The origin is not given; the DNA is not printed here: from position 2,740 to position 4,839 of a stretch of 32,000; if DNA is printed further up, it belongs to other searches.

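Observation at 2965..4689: Adenylation-less C-T module with an NHxxxDG variant at the head of the megasynthase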

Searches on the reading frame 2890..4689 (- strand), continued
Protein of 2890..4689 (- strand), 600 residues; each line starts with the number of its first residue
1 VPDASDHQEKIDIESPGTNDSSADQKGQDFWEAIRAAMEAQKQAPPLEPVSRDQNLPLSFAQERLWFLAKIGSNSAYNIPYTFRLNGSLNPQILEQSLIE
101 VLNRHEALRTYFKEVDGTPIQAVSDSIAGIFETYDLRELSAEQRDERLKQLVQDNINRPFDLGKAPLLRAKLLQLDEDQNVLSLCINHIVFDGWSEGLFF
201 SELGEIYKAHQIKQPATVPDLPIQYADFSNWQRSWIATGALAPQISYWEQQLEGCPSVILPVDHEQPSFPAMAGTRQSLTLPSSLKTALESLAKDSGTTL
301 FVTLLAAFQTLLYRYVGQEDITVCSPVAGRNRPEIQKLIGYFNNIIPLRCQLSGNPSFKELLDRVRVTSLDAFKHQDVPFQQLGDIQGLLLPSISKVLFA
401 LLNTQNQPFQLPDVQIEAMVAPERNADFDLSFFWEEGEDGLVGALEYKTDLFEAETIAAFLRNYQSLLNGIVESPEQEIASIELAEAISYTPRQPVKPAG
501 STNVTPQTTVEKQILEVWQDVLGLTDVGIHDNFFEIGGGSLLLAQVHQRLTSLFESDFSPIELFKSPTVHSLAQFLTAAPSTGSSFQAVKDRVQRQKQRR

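Call 31: find_encoding_contigs(protein=P0011, flank=10000, max_places=1)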
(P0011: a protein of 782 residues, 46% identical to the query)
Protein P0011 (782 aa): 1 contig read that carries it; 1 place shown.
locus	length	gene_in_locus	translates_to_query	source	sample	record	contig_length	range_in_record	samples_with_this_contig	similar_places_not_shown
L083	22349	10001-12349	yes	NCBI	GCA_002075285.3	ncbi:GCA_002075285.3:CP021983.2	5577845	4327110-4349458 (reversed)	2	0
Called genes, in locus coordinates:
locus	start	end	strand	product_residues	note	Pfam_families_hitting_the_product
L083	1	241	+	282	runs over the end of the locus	-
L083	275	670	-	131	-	PF00072:Response_reg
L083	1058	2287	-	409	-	-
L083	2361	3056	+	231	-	-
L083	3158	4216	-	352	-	-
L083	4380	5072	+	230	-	PF04131:NanE, PF00478:IMPDH (weak), PF00977:His_biosynth (faint), PF05690:ThiG (weak)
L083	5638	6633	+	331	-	PF21168:FkbO_Hyg5-like_N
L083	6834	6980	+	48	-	-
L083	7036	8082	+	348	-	PF05598:DUF772, PF01609:DDE_Tnp_1, PF13751:DDE_Tnp_1_6 (weak)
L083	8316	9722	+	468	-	PF00501:AMP-binding, PF23562:AMP-binding_C_3 (weak), PF13193:AMP-binding_C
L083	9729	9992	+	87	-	PF00550:PP-binding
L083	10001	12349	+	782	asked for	PF00668:Condensation, PF00550:PP-binding, PF00561:Abhydrolase_1 (weak), PF00975:Thioesterase, PF12697:Abhydrolase_6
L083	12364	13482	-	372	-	PF13384:HTH_23 (weak), PF13518:HTH_28 (weak), PF13551:HTH_29 (weak), PF13565:HTH_32 (weak), PF13592:HTH_33, PF13358:DDE_3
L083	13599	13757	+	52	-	-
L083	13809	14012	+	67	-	-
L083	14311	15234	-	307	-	PF00561:Abhydrolase_1, PF12146:Hydrolase_4, PF12697:Abhydrolase_6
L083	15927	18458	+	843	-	PF00656:Peptidase_C14, PF13191:AAA_16, PF20703:nSTAND1, PF05729:NACHT (faint), PF13401:AAA_22 (weak)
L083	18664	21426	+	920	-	PF02463:SMC_N, PF13175:AAA_15, PF13304:AAA_21 (faint), PF13476:AAA_23 (faint), PF13514:AAA_27 (weak), PF02463:SMC_N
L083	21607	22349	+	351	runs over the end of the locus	-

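Call 32: find_encoding_contigs(protein=P0017, flank=10000, max_places=1)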
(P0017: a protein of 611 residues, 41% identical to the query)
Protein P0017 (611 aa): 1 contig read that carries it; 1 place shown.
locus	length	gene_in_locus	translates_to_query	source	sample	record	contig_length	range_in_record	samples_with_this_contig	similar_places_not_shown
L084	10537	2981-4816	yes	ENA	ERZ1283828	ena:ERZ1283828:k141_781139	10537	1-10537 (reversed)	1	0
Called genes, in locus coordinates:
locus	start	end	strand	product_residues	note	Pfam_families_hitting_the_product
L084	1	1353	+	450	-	?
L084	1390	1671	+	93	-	PF00550:PP-binding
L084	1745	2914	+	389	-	PF13439:Glyco_transf_4, PF13579:Glyco_trans_4_4, PF00534:Glycos_transf_1, PF13692:Glyco_trans_1_4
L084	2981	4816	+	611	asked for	PF00668:Condensation, PF00550:PP-binding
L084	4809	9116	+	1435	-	PF00109:ketoacyl-synt, PF02801:Ketoacyl-synt_C, PF16197:KAsynt_C_assoc, PF22336:RhiE-like_linker, PF22621:CurL-like_PKS_C, PF00698:Acyl_transf_1, PF21394:Beta-ketacyl_N, PF00106:adh_short, +2 more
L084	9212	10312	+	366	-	PF01041:DegT_DnrJ_EryC1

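Call 33: find_encoding_contigs(protein=P0018, flank=10000, max_places=1)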
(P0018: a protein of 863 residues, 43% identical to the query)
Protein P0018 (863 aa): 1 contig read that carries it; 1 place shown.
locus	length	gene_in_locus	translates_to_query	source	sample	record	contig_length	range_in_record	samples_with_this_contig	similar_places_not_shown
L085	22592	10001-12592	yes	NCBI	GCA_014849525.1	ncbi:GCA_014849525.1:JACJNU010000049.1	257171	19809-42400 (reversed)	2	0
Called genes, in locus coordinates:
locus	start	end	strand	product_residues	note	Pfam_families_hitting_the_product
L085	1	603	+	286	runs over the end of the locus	PF23441:SDR, PF00106:adh_short, PF08659:KR, PF13561:adh_short_C2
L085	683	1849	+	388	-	PF08240:ADH_N, PF00107:ADH_zinc_N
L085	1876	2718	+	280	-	PF00753:Lactamase_B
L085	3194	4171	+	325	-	PF21168:FkbO_Hyg5-like_N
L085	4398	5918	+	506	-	PF00501:AMP-binding, PF13193:AMP-binding_C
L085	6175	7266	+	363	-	PF00296:Bac_luciferase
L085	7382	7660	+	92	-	PF00550:PP-binding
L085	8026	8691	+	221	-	PF01947:Rv2949c-like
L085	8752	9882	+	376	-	PF00793:DAHP_synth_1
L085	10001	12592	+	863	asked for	PF00668:Condensation, PF00550:PP-binding, PF00975:Thioesterase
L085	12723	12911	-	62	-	-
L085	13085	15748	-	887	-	PF00515:TPR_1 (faint), PF07719:TPR_2 (faint), PF13176:TPR_7 (faint), PF13424:TPR_12, PF12770:CHAT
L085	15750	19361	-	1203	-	PF05860:TPS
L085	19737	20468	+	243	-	PF00702:Hydrolase (faint), PF08282:Hydrolase_3, PF05116:S6PP (weak), PF08282:Hydrolase_3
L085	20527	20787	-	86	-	-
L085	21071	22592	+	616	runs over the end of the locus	PF01773:Nucleos_tra2_N, PF07670:Gate, PF07662:Nucleos_tra2_C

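Call 38: find_encoding_contigs(protein=P0090, flank=8000, max_places=1)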
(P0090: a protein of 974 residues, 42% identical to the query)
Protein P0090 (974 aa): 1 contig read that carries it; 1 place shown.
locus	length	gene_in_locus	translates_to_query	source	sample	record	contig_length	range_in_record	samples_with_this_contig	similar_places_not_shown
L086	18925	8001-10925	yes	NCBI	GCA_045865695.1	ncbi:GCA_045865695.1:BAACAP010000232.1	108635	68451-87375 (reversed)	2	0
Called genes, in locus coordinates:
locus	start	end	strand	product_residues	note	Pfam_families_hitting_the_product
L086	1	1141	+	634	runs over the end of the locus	PF05118:Asp_Arg_Hydrox, PF00685:Sulfotransfer_1 (faint), PF13469:Sulfotransfer_3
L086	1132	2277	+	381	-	-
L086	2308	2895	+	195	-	PF01947:Rv2949c-like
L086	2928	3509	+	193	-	PF05118:Asp_Arg_Hydrox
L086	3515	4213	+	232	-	PF03567:Sulfotransfer_2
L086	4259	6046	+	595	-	PF02776:TPP_enzyme_N, PF00205:TPP_enzyme_M, PF02775:TPP_enzyme_C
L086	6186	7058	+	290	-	PF00685:Sulfotransfer_1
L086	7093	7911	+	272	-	-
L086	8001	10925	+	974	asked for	PF01073:3Beta_HSD, PF01370:Epimerase, PF07993:NAD_binding_4, PF00668:Condensation, PF00550:PP-binding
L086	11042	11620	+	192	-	PF01583:APS_kinase, PF13671:AAA_33 (weak)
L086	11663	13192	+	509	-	PF02514:CobN-Mg_chel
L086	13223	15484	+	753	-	PF02514:CobN-Mg_chel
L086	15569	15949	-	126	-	PF01850:PIN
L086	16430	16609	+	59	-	PF13267:DUF4058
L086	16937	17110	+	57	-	-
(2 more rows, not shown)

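Call 39: find_encoding_contigs(protein=P0113, flank=8000, max_places=1)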
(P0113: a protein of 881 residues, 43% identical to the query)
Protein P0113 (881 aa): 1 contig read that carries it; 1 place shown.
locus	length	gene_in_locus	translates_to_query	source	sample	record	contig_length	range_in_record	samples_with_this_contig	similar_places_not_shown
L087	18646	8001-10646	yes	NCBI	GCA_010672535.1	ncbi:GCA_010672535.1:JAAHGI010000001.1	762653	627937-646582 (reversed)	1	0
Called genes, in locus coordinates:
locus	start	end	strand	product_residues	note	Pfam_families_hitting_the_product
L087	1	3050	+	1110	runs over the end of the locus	PF00668:Condensation, PF00501:AMP-binding, PF13193:AMP-binding_C, PF00550:PP-binding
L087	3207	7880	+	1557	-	PF00109:ketoacyl-synt, PF02801:Ketoacyl-synt_C, PF16197:KAsynt_C_assoc, PF22336:RhiE-like_linker, PF22621:CurL-like_PKS_C, PF00698:Acyl_transf_1, PF21394:Beta-ketacyl_N, PF08659:KR, +3 more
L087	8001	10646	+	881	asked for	PF18563:TubC_N, PF00668:Condensation, PF00550:PP-binding, PF00975:Thioesterase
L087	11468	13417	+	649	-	PF00656:Peptidase_C14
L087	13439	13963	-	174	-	PF08241:Methyltransf_11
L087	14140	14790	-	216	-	PF02482:Ribosomal_S30AE, PF16321:Ribosom_S30AE_C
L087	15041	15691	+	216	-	PF21948:LplA-B_cat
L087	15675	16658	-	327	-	PF16697:Yop-YscD_cpl, PF00498:FHA, PF00211:Guanylate_cyc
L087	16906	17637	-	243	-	PF11318:DUF3120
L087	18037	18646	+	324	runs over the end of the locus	PF02673:BacA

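Call 40: find_encoding_contigs(protein=P0028, flank=8000, max_places=1)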
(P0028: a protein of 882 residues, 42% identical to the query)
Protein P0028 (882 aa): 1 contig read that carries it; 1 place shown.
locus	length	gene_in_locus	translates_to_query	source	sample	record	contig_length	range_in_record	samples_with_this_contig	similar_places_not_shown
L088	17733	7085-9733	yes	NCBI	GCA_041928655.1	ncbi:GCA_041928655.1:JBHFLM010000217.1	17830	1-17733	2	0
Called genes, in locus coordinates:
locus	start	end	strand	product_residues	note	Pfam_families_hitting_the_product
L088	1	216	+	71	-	PF00067:p450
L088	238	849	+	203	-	PF10604:Polyketide_cyc2 (weak), PF03364:Polyketide_cyc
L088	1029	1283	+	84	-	-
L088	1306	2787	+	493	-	PF00070:Pyr_redox (faint), PF00890:FAD_binding_2 (faint), PF01494:FAD_binding_3, PF04820:Trp_halogenase, PF07992:Pyr_redox_2 (weak), PF12831:FAD_oxidored (weak), PF13450:NAD_binding_8 (weak), PF04820:Trp_halogenase, +1 more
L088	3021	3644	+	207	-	PF01947:Rv2949c-like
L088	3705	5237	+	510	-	PF00501:AMP-binding, PF13193:AMP-binding_C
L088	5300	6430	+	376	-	PF00793:DAHP_synth_1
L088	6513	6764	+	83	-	PF00550:PP-binding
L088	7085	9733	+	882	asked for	PF00668:Condensation, PF00550:PP-binding, PF00975:Thioesterase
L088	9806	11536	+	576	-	PF01266:DAO (faint), PF04820:Trp_halogenase (faint), PF05834:Lycopene_cycl (faint)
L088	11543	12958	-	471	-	-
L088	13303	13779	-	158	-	-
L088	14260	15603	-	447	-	PF00069:Pkinase, PF01636:APH (faint), PF07714:PK_Tyr_Ser-Thr, PF03109:ABC1 (weak)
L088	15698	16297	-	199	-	PF12917:YfbR-like, PF13023:HD_3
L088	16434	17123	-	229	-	PF01730:UreF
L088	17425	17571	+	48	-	PF07878:RHH_5 (weak)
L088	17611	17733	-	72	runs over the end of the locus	?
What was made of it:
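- On Ab9-like A-less C-T family (hydroxybenzoyl relay): The enzyme is a chorismatase, not the chorismate lyase of the ambigol-like loci (calls 33, 40). The link is through synteny of L088 with the recalled ab cluster (call 40).
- L085 and L088 add or substitute a chorismate lyase and a DAHP synthase (calls 33, 40).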

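Call 41: find_encoding_contigs(protein=P0067, flank=8000, max_places=1)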
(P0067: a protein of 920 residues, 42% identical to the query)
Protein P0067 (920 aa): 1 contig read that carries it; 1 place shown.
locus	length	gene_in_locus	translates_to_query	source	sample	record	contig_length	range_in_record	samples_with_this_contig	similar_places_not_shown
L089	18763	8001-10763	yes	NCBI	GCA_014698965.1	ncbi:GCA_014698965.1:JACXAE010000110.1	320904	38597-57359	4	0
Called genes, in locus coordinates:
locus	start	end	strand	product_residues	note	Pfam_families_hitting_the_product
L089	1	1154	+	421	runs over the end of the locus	PF13439:Glyco_transf_4, PF00534:Glycos_transf_1, PF13692:Glyco_trans_1_4, PF13524:Glyco_trans_1_2 (weak)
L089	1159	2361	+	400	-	PF00534:Glycos_transf_1 (weak), PF13692:Glyco_trans_1_4 (weak)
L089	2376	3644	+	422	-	PF20706:GT4-conflict, PF00534:Glycos_transf_1, PF13692:Glyco_trans_1_4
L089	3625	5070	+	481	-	PF00501:AMP-binding, PF13193:AMP-binding_C (weak)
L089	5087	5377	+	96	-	PF00550:PP-binding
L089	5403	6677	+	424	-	PF04055:Radical_SAM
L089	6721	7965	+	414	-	PF06722:EryCIII-like_C (weak)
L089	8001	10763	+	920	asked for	PF00668:Condensation, PF00550:PP-binding, PF00975:Thioesterase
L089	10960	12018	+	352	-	PF01370:Epimerase, PF02719:Polysacc_synt_2 (weak), PF04321:RmlD_sub_bind, PF16363:GDP_Man_Dehyd, PF07993:NAD_binding_4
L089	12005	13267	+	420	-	PF00534:Glycos_transf_1, PF13692:Glyco_trans_1_4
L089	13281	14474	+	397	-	PF13439:Glyco_transf_4 (weak), PF20706:GT4-conflict, PF00534:Glycos_transf_1, PF13692:Glyco_trans_1_4, PF13524:Glyco_trans_1_2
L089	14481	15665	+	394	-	PF20706:GT4-conflict, PF00534:Glycos_transf_1, PF13692:Glyco_trans_1_4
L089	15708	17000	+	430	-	PF00534:Glycos_transf_1, PF13692:Glyco_trans_1_4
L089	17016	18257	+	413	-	PF04932:Wzy_C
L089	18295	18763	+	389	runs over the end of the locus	PF13439:Glyco_transf_4, PF13579:Glyco_trans_4_4 (weak), PF20706:GT4-conflict, PF00534:Glycos_transf_1, PF13692:Glyco_trans_1_4, PF13524:Glyco_trans_1_2 (weak)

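Call 45: find_encoding_contigs(protein=P0014, flank=10000, max_places=1)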
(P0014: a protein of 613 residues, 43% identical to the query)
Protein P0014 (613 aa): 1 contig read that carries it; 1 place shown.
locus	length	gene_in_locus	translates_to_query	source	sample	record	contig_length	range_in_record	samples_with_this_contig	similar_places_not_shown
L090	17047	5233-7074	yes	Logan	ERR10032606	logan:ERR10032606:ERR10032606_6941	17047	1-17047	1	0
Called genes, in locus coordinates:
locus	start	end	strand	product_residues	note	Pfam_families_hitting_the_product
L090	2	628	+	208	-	?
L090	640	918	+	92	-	PF00550:PP-binding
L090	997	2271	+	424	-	PF04055:Radical_SAM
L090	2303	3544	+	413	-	PF06722:EryCIII-like_C (weak)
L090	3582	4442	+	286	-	PF00685:Sulfotransfer_1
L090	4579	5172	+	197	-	PF01947:Rv2949c-like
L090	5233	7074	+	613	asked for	PF00668:Condensation, PF00550:PP-binding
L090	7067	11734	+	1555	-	PF00109:ketoacyl-synt, PF02801:Ketoacyl-synt_C, PF16197:KAsynt_C_assoc, PF22336:RhiE-like_linker, PF22621:CurL-like_PKS_C, PF00698:Acyl_transf_1, PF21394:Beta-ketacyl_N, PF00106:adh_short, +3 more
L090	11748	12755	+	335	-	PF01209:Ubie_methyltran, PF05148:Methyltransf_8 (weak), PF13489:Methyltransf_23, PF13847:Methyltransf_31, PF08241:Methyltransf_11, PF08242:Methyltransf_12, PF13649:Methyltransf_25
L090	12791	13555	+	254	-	PF08241:Methyltransf_11 (weak)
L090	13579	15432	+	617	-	PF02543:Carbam_trans_N, PF16861:Carbam_trans_C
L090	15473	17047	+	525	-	?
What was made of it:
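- On Ab9-like A-less C-T family (hydroxybenzoyl relay): Only L084 and L090 (split genes) also feed a PKS (calls 32, 45).
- This is a split version of the window's fusion (calls 32, 45).
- Tried and rejected: P0017 (NH) and its sister P0014 (HH) both precede a PKS gene (calls 32, 45), so there is no clean correlation.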

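Call 63: list_cluster_members(proteins=[P0028, P0064, P0114, P0092, P0097, P0074, P0091])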
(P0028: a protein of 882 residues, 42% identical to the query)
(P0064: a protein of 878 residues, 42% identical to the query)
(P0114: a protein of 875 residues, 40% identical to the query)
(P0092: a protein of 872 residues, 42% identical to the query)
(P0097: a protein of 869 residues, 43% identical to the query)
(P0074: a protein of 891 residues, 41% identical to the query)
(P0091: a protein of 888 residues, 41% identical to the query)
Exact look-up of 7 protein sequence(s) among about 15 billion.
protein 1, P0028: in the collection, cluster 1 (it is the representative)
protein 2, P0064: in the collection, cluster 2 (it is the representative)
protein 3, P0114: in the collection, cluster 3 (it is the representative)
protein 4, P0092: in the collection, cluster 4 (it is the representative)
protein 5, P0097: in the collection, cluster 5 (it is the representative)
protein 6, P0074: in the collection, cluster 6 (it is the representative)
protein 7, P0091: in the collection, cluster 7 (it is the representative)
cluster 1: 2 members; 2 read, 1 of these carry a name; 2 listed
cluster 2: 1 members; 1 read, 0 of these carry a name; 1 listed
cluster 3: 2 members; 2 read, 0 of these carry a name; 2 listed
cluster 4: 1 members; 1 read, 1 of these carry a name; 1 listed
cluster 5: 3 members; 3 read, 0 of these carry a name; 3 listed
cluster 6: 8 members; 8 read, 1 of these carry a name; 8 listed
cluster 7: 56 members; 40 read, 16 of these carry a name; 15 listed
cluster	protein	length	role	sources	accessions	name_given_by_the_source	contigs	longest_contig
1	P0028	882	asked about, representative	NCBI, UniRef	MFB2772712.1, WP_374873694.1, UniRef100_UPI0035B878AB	condensation domain-containing protein [Pelatocladus sp. BLCC-F211] | condensation domain-containing protein n=1 Tax=Pelatocladus sp. BLCC-F211 TaxID=3342752 ...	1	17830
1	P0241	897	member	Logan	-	-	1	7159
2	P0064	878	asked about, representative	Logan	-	-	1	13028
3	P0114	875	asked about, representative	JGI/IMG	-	-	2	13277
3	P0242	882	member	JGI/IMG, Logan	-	-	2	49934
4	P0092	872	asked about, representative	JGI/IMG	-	thioesterase domain-containing protein/acyl carrier protein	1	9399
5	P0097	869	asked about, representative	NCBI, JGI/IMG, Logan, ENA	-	-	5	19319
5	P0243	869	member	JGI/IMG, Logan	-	-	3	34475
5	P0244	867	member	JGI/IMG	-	-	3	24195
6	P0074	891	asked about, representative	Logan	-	-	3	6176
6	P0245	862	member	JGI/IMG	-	thioesterase domain-containing protein/acyl carrier protein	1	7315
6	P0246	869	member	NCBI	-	-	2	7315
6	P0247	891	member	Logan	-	-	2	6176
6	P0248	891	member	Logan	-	-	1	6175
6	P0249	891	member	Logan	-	-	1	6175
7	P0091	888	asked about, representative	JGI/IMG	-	-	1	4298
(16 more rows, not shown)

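Call 64: find_homologous_proteins(query=P0028, max_evalue=1e-150)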
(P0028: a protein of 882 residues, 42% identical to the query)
Query P0028 (882 aa): 2657 proteins with E <= 1e-150 among 8000 candidates; the best 120 are listed.
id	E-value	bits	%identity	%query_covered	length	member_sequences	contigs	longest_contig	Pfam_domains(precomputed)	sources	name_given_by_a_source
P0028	0.0e+0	1977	100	100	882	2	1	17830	PF00668.26,PF00550.32,PF00975.27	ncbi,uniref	ncbi:condensation domain-containing protein [Pelatocladus sp. BLCC-F211]|uniref:condensation domain-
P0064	0.0e+0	1723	87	99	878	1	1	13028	PF00668.26,PF00550.32,PF00975.27,PF12146.16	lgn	-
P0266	0.0e+0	1685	85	100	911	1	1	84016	PF00668.26,PF00550.32,PF00975.27,PF12146.16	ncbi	-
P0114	0.0e+0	1648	83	99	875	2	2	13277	PF00668.26,PF00550.32,PF00975.27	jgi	-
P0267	0.0e+0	1527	77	100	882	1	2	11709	PF00668.26,PF00550.32,PF00975.27,PF12146.16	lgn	-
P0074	0.0e+0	1498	74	100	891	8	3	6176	PF00668.26,PF00550.32,PF00975.27,PF12146.16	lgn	-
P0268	0.0e+0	1480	75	99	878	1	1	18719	PF00668.26,PF00550.32,PF00975.27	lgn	-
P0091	0.0e+0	1459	73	99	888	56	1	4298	PF00668.26,PF00550.32,PF00561.27,PF00975.27,PF12146.16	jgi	-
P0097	0.0e+0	1397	71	99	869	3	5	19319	PF00668.26,PF00550.32,PF00975.27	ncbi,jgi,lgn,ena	-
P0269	0.0e+0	1391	72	96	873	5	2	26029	PF00668.26,PF00550.32,PF00975.27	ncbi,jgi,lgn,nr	ncbi:MAG: condensation domain-containing protein [Hydrococcus sp. Prado102]|jgi:thioesterase domain-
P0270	0.0e+0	1366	70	97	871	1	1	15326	PF00668.26,PF00550.32,PF00975.27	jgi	jgi:thioesterase domain-containing protein/acyl carrier protein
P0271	0.0e+0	1360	71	95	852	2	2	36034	PF00668.26,PF00550.32,PF00975.27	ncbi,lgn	-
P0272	0.0e+0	1353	69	99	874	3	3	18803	PF00668.26,PF00550.32,PF00561.27,PF00975.27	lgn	-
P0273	0.0e+0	1343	70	95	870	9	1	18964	PF00668.26,PF00550.32,PF00975.27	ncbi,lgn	-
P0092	0.0e+0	1339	68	99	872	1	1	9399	PF00668.26,PF00550.32,PF00975.27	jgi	jgi:thioesterase domain-containing protein/acyl carrier protein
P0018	9.6e-271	919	53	97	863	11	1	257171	PF00668.26,PF00550.32,PF00975.27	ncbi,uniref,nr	ncbi:hypothetical protein H6F98_16165 [Microcoleus sp. FACHB-SPT15]|uniref:condensation domain-conta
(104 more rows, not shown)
